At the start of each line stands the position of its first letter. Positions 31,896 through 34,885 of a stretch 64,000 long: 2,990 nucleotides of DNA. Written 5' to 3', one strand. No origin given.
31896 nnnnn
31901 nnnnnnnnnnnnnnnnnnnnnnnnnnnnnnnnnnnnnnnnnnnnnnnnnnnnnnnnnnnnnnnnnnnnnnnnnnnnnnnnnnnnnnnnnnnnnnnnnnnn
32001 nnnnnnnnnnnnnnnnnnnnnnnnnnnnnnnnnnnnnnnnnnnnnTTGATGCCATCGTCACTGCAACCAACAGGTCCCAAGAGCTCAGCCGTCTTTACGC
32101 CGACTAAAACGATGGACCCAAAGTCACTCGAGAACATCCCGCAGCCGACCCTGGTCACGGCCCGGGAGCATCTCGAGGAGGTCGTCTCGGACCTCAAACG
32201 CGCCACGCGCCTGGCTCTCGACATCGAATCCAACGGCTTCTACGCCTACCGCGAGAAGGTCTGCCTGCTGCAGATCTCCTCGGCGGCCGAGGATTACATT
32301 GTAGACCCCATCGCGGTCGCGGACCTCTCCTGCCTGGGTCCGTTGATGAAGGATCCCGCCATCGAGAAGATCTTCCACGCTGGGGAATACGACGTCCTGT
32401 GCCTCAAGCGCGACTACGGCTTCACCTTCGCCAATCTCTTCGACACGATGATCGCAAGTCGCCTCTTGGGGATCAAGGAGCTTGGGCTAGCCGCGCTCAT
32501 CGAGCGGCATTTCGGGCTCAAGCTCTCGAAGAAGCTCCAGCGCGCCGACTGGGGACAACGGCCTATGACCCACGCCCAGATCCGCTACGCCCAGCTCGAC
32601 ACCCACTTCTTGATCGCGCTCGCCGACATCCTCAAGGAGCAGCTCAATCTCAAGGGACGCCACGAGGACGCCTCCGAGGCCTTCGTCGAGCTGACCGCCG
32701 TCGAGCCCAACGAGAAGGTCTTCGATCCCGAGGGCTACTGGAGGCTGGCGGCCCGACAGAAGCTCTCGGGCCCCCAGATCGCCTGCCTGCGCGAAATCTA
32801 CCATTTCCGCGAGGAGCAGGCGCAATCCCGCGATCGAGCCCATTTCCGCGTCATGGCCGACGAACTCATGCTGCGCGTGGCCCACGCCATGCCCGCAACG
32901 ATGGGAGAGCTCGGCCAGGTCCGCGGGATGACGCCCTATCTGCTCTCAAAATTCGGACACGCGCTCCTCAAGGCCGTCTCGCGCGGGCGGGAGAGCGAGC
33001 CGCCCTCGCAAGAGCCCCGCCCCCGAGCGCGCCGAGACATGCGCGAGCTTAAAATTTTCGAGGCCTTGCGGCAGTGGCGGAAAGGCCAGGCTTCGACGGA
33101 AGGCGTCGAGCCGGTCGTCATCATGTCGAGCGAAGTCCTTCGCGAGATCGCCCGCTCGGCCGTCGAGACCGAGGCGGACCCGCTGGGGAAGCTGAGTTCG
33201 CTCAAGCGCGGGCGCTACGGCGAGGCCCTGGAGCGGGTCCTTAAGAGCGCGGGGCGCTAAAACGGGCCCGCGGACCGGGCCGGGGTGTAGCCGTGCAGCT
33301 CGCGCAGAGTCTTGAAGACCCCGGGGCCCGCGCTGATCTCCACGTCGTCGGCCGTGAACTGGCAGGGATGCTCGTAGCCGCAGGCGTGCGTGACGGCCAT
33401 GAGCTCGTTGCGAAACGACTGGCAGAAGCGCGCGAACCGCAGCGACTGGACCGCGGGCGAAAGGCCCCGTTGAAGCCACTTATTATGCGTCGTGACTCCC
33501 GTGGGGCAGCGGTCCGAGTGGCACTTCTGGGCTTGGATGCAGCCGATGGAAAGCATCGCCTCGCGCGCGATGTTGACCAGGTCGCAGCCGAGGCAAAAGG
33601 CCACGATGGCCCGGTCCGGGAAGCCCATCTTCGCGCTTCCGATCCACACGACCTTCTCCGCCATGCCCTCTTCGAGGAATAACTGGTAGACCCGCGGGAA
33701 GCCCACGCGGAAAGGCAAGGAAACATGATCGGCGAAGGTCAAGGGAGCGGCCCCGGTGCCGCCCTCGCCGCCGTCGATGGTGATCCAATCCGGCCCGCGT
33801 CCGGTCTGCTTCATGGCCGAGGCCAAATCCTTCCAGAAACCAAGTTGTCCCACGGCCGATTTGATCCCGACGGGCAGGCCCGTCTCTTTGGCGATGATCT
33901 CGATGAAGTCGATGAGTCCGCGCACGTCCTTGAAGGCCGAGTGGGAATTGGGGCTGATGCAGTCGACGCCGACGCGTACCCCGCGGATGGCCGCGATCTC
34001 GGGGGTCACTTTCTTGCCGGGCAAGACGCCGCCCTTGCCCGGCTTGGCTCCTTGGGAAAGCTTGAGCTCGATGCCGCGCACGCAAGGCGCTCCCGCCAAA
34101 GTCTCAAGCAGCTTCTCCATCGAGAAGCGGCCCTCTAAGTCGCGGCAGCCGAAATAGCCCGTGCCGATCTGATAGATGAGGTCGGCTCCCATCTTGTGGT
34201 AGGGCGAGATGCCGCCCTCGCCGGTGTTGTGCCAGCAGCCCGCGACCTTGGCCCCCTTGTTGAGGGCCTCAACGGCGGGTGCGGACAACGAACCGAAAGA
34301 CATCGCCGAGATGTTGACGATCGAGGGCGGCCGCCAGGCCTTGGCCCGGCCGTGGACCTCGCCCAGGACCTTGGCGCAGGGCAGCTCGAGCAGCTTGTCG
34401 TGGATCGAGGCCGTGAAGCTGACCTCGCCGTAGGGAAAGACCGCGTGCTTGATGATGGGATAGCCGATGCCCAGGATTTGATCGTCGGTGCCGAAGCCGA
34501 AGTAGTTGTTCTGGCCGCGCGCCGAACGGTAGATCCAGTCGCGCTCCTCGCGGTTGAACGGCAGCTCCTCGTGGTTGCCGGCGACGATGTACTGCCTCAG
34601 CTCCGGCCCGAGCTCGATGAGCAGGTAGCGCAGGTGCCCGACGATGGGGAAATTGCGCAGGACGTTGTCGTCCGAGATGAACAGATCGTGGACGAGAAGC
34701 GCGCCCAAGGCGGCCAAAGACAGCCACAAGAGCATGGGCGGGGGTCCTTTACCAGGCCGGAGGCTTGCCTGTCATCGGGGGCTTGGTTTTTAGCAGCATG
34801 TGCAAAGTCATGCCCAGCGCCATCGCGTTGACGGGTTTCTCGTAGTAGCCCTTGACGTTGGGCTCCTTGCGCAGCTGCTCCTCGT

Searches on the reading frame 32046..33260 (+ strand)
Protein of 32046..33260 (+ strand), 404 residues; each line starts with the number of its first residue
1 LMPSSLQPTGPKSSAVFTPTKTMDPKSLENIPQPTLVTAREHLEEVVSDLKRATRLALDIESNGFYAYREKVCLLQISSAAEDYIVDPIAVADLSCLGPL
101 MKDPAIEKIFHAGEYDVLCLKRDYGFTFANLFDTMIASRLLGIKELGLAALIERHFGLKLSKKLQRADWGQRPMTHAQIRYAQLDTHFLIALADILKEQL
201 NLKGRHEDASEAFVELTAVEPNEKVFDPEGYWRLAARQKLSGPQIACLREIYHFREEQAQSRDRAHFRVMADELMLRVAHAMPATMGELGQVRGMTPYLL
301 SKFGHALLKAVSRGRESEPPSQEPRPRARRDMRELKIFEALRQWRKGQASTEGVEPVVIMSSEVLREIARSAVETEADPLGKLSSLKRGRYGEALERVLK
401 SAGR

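Call 8: search_protein_families(library=pfam, proteins=[window:32046-33260:+])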
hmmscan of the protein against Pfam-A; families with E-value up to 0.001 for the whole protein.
window:32046-33260:+ (404 aa): 2 families
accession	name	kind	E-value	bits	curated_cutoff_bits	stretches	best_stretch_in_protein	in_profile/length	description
PF01612.26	DNA_pol_A_exo1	-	5.3e-43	147.2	23.6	1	36-200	3-172/173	3'-5' exonuclease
PF00570.28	HRDC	-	5.8e-27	93.9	23.8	2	245-311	2-68/68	HRDC domain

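Call 41: find_homologous_proteins(query=window:32112-33257:+, max_evalue=1e-30)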
Query window:32112-33257:+ (382 aa): 1155 proteins with E <= 1e-30 among 8000 candidates; the best 120 are listed.
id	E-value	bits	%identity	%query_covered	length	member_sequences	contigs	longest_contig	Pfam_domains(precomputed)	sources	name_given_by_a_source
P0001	2.5e-249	844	100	100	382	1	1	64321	PF01612.27,PF00570.29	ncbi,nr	ncbi:MAG: HRDC domain-containing protein [Elusimicrobia bacterium]|nr:HRDC domain-containing protein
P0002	1.4e-200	684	80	100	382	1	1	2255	PF01612.27,PF00570.29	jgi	jgi:ribonuclease D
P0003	7.2e-199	678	82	99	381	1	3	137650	PF01612.27,PF00570.29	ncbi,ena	-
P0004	3.2e-197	673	80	99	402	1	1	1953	PF01612.27,PF00570.29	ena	-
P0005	1.5e-192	657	78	99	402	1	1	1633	PF01612.27,PF00570.29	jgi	-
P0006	1.8e-186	637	76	99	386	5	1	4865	PF01612.27,PF00570.29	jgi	-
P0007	6.4e-183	626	73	97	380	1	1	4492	PF01612.27,PF00570.29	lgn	-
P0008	1.4e-181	621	74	99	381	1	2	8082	PF01612.27,PF00570.29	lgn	-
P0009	5.1e-180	616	72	98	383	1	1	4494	PF01612.27,PF00570.29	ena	-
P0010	2.9e-179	614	73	98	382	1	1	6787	PF01612.27,PF00570.29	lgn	-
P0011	1.3e-178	612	73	97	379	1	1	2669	PF01612.27,PF00570.29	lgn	-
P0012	3.5e-177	607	73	98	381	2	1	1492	PF01612.27,PF00570.29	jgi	jgi:ribonuclease D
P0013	4.2e-172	590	72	98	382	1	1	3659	PF01612.27,PF00570.29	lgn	-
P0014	8.9e-172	589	71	97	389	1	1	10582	PF01612.27,PF00570.29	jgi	jgi:ribonuclease D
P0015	1.3e-171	589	68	98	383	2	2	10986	PF01612.27,PF00570.29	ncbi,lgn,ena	-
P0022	5.9e-167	573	69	98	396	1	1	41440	PF01612.27,PF00570.29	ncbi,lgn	-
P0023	1.1e-165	569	69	99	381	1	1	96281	PF01612.27,PF00570.29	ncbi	-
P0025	9.5e-163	559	68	98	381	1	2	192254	PF01612.27,PF00570.29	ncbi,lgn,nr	ncbi:MAG: HRDC domain-containing protein [Elusimicrobia bacterium]|nr:HRDC domain-containing protein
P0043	4.5e-155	534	66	98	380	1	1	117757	PF01612.27,PF00570.29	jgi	jgi:ribonuclease D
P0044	8.8e-154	530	65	97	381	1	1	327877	PF01612.27,PF00570.29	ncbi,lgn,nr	ncbi:MAG: HRDC domain-containing protein [Elusimicrobia bacterium]|nr:HRDC domain-containing protein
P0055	5.9e-148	511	64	98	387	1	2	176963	PF01612.27,PF00570.29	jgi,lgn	jgi:ribonuclease D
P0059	1.1e-146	507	62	96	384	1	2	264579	PF01612.27,PF00570.29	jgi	jgi:ribonuclease D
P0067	6.3e-146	504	63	97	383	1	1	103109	PF01612.27,PF00570.29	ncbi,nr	ncbi:MAG: HRDC domain-containing protein [Elusimicrobia bacterium]|nr:HRDC domain-containing protein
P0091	3.9e-143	495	62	97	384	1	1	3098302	PF01612.27,PF00570.29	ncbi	-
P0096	8.0e-143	494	61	96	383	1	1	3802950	PF01612.27,PF00570.29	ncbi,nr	ncbi:MAG: HRDC domain-containing protein [Elusimicrobiota bacterium]|nr:MAG: HRDC domain-containing 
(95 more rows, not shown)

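Call 42: find_encoding_contigs(protein=P0023, flank=4000, max_places=1)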
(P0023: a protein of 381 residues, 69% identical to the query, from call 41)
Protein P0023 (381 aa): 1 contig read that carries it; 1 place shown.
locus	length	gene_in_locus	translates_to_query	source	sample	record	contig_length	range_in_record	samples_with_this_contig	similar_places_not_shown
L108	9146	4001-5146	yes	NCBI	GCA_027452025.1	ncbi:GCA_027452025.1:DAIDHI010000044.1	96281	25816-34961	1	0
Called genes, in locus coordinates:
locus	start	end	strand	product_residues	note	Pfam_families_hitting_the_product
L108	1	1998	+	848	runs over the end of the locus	PF17148:DUF5117, PF16313:DUF4953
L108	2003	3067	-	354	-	-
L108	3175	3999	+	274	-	PF01210:NAD_Gly3P_dh_N (weak), PF02558:ApbA (faint), PF03446:NAD_binding_2 (weak), PF03807:F420_oxidored, PF14748:P5CR_dimer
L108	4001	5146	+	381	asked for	PF01612:DNA_pol_A_exo1, PF00570:HRDC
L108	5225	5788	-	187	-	PF03352:Adenine_glyco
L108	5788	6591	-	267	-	PF03544:TonB_C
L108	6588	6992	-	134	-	PF02472:ExbD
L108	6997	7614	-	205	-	PF01618:MotA_ExbB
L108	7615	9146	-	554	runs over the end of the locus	PF02985:HEAT (faint), PF13646:HEAT_2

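Call 43: find_encoding_contigs(protein=P0025, flank=4000, max_places=1)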
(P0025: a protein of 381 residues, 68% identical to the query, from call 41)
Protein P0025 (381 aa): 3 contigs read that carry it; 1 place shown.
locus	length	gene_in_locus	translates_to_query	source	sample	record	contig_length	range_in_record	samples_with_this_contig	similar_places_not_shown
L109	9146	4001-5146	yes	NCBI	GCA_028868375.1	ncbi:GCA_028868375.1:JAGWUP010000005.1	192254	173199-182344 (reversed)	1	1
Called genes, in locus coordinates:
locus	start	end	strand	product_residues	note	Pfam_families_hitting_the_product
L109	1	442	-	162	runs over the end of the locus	PF10604:Polyketide_cyc2 (weak), PF08327:AHSA1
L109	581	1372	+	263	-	-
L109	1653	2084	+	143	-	-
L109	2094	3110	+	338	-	PF00696:AA_kinase, PF13840:ACT_7 (faint), PF22468:ACT_9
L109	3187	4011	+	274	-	PF01210:NAD_Gly3P_dh_N (faint), PF01488:Shikimate_DH (weak), PF03446:NAD_binding_2 (weak), PF03807:F420_oxidored, PF14748:P5CR_dimer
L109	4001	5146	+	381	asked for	PF01612:DNA_pol_A_exo1, PF00570:HRDC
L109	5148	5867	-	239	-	PF01061:ABC2_membrane, PF12698:ABC2_membrane_3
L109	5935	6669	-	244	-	PF00005:ABC_tran, PF13304:AAA_21 (weak)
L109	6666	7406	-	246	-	PF03544:TonB_C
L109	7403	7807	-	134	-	PF02472:ExbD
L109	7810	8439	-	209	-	PF01618:MotA_ExbB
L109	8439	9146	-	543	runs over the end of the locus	PF02985:HEAT (faint), PF13646:HEAT_2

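Call 44: find_encoding_contigs(protein=P0044, flank=4000, max_places=1)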
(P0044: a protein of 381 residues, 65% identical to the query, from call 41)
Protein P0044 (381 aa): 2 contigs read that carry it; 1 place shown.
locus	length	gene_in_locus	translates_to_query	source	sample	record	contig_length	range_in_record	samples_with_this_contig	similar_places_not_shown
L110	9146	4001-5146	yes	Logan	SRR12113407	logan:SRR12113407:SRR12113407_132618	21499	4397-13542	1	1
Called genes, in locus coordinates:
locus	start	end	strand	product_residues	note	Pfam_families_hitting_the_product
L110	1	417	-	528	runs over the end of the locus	PF00675:Peptidase_M16, PF05193:Peptidase_M16_C (weak)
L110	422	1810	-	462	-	PF00675:Peptidase_M16, PF05193:Peptidase_M16_C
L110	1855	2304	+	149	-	-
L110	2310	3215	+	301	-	PF00696:AA_kinase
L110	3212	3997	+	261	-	PF04199:Cyclase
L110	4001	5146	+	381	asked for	PF01612:DNA_pol_A_exo1, PF00570:HRDC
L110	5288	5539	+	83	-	PF02604:PhdYeFM_antitox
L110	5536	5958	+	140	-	PF01850:PIN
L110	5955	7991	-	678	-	-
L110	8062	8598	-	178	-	PF01965:DJ-1_PfpI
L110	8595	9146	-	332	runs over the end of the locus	PF00389:2-Hacid_dh, PF02826:2-Hacid_dh_C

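Call 45: find_encoding_contigs(protein=P0091, flank=4000, max_places=1)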
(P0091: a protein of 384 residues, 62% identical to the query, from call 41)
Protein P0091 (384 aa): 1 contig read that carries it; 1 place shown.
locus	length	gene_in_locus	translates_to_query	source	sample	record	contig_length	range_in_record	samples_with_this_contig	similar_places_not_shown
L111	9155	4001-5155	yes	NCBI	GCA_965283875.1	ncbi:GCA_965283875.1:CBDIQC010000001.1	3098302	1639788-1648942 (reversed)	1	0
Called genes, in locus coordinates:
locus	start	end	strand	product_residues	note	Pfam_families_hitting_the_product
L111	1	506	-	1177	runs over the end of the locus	PF01855:POR_N, PF17147:PFOR_II, PF01558:POR, PF10371:EKR, PF12838:Fer4_7, PF13183:Fer4_8, PF13484:Fer4_16, PF02775:TPP_enzyme_C, +8 more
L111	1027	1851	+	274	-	PF01210:NAD_Gly3P_dh_N (weak), PF01488:Shikimate_DH (faint), PF03807:F420_oxidored, PF14748:P5CR_dimer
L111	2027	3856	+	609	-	-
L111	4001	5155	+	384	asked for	PF01612:DNA_pol_A_exo1, PF00570:HRDC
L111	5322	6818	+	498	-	PF02517:Rce1-like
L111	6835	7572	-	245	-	PF03544:TonB_C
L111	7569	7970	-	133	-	PF02472:ExbD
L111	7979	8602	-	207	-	PF01618:MotA_ExbB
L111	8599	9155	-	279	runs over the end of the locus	PF02985:HEAT (faint), PF13646:HEAT_2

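Call 49: find_encoding_contigs(protein=P0096, flank=4000, max_places=1)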
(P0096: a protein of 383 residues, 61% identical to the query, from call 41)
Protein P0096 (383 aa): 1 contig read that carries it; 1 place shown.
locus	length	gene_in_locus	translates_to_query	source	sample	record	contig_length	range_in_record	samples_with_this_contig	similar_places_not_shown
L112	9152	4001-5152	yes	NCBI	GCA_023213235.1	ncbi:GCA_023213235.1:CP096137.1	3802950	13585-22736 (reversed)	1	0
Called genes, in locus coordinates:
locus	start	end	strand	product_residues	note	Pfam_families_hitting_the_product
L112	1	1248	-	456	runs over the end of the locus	PF13231:PMT_2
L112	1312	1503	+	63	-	-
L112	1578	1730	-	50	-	-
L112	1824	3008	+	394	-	-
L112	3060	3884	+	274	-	PF01210:NAD_Gly3P_dh_N (weak), PF02558:ApbA (faint), PF03807:F420_oxidored, PF14748:P5CR_dimer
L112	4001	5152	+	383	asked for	PF01612:DNA_pol_A_exo1, PF00570:HRDC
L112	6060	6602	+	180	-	PF02517:Rce1-like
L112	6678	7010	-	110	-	-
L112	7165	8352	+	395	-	PF05977:MFS_3, PF07690:MFS_1 (faint)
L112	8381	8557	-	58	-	-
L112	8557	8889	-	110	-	PF13302:Acetyltransf_3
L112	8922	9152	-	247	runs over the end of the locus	PF03544:TonB_C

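Call 50: find_encoding_contigs(protein=P0059, flank=4000, max_places=1)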
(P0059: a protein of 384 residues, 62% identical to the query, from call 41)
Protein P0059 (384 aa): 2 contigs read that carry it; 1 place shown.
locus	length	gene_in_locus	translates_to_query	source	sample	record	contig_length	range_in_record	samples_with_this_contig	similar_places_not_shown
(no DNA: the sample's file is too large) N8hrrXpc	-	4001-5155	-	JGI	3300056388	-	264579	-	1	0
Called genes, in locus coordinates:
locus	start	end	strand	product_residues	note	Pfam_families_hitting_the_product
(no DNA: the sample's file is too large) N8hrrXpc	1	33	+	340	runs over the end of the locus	PF00291:PALP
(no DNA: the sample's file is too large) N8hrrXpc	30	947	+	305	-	PF00288:GHMP_kinases_N, PF08544:GHMP_kinases_C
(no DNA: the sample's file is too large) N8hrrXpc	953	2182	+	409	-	PF00696:AA_kinase, PF01842:ACT (weak), PF22468:ACT_9, PF13840:ACT_7, PF22468:ACT_9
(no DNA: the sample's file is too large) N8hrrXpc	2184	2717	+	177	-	PF00929:RNase_T, PF16473:Rv2179c-like (faint)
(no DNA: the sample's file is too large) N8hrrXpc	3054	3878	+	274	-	PF01210:NAD_Gly3P_dh_N (weak), PF03807:F420_oxidored, PF14748:P5CR_dimer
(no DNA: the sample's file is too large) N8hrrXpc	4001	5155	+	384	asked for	PF01612:DNA_pol_A_exo1, PF00570:HRDC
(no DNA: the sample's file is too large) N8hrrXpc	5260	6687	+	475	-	PF02517:Rce1-like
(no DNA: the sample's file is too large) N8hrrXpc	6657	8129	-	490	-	PF03687:UPF0164, PF17874:TPR_MalT (faint), PF07719:TPR_2 (faint), PF00515:TPR_1 (faint), PF13424:TPR_12 (weak)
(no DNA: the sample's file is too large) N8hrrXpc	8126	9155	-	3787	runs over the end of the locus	PF16656:Pur_ac_phosph_N (faint), PF00041:fn3 (faint), PF01108:Tissue_fac (faint), PF23376:Fn3_VIN3 (faint), PF25059:FN3_DSCAM-DSCAML_C (faint), PF25788:Ig_Rha78A_N (faint), PF24489:Ig_J_second (faint)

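Call 51: find_encoding_contigs(protein=P0055, flank=4000, max_places=1)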
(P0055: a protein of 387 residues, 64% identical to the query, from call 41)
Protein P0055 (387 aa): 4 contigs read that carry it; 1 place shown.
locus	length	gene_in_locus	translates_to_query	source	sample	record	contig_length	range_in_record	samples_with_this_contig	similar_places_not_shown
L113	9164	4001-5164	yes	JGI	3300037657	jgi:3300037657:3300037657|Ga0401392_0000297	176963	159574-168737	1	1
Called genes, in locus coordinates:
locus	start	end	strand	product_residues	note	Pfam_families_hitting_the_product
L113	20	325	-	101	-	PF01649:Ribosomal_S20p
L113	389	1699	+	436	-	PF01541:GIY-YIG, PF27096:UvrC_M, PF02151:UVR (weak), PF08459:UvrC_RNaseH_dom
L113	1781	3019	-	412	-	PF28597:T2SSF_N, PF00482:T2SSF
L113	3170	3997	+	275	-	PF01210:NAD_Gly3P_dh_N (weak), PF02558:ApbA, PF03446:NAD_binding_2 (weak), PF03807:F420_oxidored, PF02153:PDH_N (weak), PF14748:P5CR_dimer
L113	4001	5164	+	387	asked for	PF01612:DNA_pol_A_exo1, PF00570:HRDC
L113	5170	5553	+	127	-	PF00072:Response_reg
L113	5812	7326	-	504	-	PF03264:Cytochrom_NNT (weak), PF14522:Cytochrome_C7 (faint), PF14537:Cytochrom_c3_2 (faint)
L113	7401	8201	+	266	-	PF00325:Crp (faint), PF00027:cNMP_binding, PF13545:HTH_Crp_2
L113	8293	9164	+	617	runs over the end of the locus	PF00684:DnaJ_CXXCXGXG (faint), PF02085:Cytochrom_CIII (faint), PF09699:Paired_CXXCH_1 (faint), PF14522:Cytochrome_C7 (faint), PF14537:Cytochrom_c3_2 (faint), PF01292:Ni_hydr_CYTB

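Call 52: find_encoding_contigs(protein=P0043, flank=4000, max_places=1)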
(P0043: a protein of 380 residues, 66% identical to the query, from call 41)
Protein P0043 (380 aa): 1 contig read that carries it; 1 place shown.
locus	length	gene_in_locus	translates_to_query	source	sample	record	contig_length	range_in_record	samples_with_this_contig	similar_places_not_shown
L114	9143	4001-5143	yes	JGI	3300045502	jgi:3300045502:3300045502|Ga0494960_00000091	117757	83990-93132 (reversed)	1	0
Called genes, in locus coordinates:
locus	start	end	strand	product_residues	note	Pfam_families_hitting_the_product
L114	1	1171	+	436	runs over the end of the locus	PF00082:Peptidase_S8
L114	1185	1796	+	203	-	PF00805:Pentapeptide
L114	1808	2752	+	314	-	-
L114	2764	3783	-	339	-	PF13428:TPR_14 (faint), PF13432:TPR_16 (faint), PF07719:TPR_2 (faint), PF13181:TPR_8 (faint), PF14559:TPR_19 (faint), PF00515:TPR_1 (faint), PF13414:TPR_11 (faint), PF13431:TPR_17 (faint)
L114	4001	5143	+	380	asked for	PF01612:DNA_pol_A_exo1, PF00570:HRDC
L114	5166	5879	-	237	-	PF03544:TonB_C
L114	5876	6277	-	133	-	PF02472:ExbD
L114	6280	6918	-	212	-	PF01618:MotA_ExbB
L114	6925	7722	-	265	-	PF02985:HEAT (faint), PF13646:HEAT_2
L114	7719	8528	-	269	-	PF02985:HEAT (faint), PF13646:HEAT_2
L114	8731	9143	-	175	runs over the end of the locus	PF01590:GAF, PF13185:GAF_2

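Call 53: find_encoding_contigs(protein=P0067, flank=4000, max_places=1)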
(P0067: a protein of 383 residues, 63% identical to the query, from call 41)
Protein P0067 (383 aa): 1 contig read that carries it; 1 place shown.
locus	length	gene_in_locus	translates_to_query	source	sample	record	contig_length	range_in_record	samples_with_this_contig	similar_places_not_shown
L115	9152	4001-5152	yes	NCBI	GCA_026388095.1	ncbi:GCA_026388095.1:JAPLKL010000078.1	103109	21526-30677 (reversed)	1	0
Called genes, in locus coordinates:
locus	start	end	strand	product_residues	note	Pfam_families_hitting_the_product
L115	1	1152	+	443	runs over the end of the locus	PF01541:GIY-YIG (weak), PF27096:UvrC_M, PF02151:UVR (weak), PF08459:UvrC_RNaseH_dom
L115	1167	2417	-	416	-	PF28597:T2SSF_N, PF00482:T2SSF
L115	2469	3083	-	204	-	PF13386:DsbD_2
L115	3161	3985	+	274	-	PF01210:NAD_Gly3P_dh_N (weak), PF02558:ApbA (weak), PF03446:NAD_binding_2 (weak), PF03807:F420_oxidored, PF14748:P5CR_dimer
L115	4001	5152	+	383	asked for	PF01612:DNA_pol_A_exo1, PF00570:HRDC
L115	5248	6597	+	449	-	PF02517:Rce1-like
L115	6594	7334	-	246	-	PF03544:TonB_C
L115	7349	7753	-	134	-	PF02472:ExbD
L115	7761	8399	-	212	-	PF01618:MotA_ExbB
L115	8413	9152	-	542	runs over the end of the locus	PF02985:HEAT (faint), PF13646:HEAT_2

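Call 54: find_encoding_contigs(protein=P0022, flank=4000, max_places=1)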
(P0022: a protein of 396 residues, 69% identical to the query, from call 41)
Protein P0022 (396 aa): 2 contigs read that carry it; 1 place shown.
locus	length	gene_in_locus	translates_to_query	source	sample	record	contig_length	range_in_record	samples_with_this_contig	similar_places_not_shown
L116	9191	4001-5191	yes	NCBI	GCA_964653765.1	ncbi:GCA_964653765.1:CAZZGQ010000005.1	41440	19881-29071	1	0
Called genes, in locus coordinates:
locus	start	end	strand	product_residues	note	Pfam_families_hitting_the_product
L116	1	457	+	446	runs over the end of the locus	PF00909:Ammonium_transp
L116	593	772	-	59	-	-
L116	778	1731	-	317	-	PF00089:Trypsin, PF13365:Trypsin_2, PF00595:PDZ (weak), PF13180:PDZ_2, PF17820:PDZ_6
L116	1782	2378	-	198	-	PF00440:TetR_N, PF16925:TetR_C_13, PF21993:TetR_C_13_2, PF13977:TetR_C_6 (weak)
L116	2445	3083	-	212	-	-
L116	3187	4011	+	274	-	PF03807:F420_oxidored, PF02153:PDH_N (weak), PF14748:P5CR_dimer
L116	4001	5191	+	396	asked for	PF01612:DNA_pol_A_exo1, PF00570:HRDC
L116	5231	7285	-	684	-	-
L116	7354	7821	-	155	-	PF06172:Cupin_5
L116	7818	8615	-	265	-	PF01061:ABC2_membrane, PF12698:ABC2_membrane_3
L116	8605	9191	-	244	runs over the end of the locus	PF00005:ABC_tran, PF13304:AAA_21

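Call 79: search_protein_families(library=ncbifam, proteins=[window:32112-33257:+], max_evalue=0.00001)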
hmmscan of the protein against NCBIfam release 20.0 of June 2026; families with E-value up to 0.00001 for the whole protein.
window:32112-33257:+ (382 aa): 6 families
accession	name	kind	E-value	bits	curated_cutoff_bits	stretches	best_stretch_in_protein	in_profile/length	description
TIGR01388.1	rnd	equivalog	1.1e-55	189.4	298.95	1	15-356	2-343/363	ribonuclease D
NF008089.0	PRK10829.1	equivalog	1.9e-38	132.5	516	1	13-304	4-293/375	ribonuclease D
NF011539.0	PRK14975.1-3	equivalog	2.1e-24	85.8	640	1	13-180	48-222/628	bifunctional 3'-5' exonuclease/DNA polymerase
NF011540.0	PRK14975.1-4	equivalog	2.7e-20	72.4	601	1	14-185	5-171/576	bifunctional 3'-5' exonuclease/DNA polymerase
TIGR01389.1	recQ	equivalog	2.1e-13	49.6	640.2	1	306-378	515-589/591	DNA helicase RecQ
NF004397.1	PRK05755.1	equivalog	1.2e-08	34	720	1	13-181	298-480/889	DNA polymerase I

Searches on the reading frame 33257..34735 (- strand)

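Call 8: search_protein_families(library=pfam, proteins=[window:33257-34735:-])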
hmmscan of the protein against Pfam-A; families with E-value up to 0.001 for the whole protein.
window:33257-34735:- (492 aa): 1 family
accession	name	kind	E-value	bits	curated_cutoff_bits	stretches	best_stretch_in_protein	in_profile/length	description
PF01645.23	Glu_synthase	-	7.3e-72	243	20.4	1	138-454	67-368/369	Conserved region in glutamate synthase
